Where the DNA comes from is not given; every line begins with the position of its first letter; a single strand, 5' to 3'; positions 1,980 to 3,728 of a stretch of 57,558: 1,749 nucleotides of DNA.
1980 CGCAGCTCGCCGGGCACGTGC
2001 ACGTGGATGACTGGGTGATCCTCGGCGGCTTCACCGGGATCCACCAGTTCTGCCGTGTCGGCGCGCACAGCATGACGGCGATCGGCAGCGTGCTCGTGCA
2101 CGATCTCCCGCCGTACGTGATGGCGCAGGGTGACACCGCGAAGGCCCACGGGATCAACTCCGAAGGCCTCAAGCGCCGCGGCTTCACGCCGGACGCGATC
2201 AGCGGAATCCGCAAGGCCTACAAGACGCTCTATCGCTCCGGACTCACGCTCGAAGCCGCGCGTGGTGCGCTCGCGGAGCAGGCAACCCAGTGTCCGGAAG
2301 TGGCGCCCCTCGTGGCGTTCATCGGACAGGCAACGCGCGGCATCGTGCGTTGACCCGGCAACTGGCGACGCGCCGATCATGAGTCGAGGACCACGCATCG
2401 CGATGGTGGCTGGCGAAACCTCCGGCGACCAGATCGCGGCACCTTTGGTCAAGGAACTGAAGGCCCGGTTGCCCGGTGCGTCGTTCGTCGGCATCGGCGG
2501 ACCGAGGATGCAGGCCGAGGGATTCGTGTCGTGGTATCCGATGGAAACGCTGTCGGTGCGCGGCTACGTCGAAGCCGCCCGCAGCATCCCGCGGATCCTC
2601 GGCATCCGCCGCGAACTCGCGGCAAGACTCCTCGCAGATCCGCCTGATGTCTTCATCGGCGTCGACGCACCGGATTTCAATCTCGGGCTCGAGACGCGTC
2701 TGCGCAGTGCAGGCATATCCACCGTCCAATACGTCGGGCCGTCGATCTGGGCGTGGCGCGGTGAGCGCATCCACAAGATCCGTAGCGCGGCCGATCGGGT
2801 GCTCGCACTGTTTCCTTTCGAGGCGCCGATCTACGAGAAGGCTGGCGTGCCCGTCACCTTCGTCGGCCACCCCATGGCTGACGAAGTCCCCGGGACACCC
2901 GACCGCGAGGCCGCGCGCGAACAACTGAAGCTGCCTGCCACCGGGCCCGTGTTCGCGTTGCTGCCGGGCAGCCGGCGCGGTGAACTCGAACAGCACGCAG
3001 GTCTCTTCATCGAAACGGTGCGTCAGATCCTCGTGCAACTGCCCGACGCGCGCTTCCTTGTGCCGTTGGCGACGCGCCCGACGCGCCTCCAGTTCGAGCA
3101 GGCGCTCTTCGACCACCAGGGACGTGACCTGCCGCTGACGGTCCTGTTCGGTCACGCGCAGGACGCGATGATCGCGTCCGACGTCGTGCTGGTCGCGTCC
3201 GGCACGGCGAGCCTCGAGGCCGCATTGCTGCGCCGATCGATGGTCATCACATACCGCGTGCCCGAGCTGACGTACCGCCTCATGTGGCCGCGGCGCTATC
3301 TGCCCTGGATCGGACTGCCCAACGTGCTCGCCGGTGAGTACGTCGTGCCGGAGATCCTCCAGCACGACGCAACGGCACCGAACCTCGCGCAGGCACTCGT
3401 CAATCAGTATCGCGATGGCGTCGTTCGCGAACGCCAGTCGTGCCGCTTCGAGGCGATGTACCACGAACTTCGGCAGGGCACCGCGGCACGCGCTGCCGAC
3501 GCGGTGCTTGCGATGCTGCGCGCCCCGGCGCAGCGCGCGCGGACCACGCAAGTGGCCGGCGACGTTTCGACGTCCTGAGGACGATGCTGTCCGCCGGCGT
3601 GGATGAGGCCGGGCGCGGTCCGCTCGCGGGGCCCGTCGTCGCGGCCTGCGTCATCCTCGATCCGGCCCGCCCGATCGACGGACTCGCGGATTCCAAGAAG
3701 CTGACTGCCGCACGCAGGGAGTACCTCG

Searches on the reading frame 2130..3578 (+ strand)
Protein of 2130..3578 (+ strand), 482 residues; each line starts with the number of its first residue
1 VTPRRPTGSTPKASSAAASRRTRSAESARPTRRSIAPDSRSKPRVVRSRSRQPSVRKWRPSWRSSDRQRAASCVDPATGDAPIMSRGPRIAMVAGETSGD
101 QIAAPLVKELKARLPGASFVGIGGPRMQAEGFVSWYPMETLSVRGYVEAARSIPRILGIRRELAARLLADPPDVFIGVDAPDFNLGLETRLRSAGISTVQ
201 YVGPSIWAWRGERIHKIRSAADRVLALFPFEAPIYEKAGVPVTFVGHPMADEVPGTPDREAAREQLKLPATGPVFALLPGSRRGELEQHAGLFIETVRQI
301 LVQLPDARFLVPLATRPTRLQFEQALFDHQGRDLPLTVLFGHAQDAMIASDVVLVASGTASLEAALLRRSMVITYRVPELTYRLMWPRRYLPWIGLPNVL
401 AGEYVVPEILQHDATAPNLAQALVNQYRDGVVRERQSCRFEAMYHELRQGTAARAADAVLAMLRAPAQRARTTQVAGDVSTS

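Call 25: search_protein_families(library=ncbifam, proteins=[window:2130-3578:+], max_evalue=1e-10)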
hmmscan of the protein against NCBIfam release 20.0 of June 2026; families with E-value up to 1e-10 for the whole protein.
window:2130-3578:+ (482 aa): 2 families
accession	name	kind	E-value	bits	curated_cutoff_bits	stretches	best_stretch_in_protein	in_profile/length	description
TIGR00215.1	lpxB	equivalog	1.2e-101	340.4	190.25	1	89-461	8-381/382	lipid-A-disaccharide synthase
NF002173.0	PRK01021.1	equivalog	1.2e-45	156.2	1033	1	91-451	230-593/610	lipid-A-disaccharide synthase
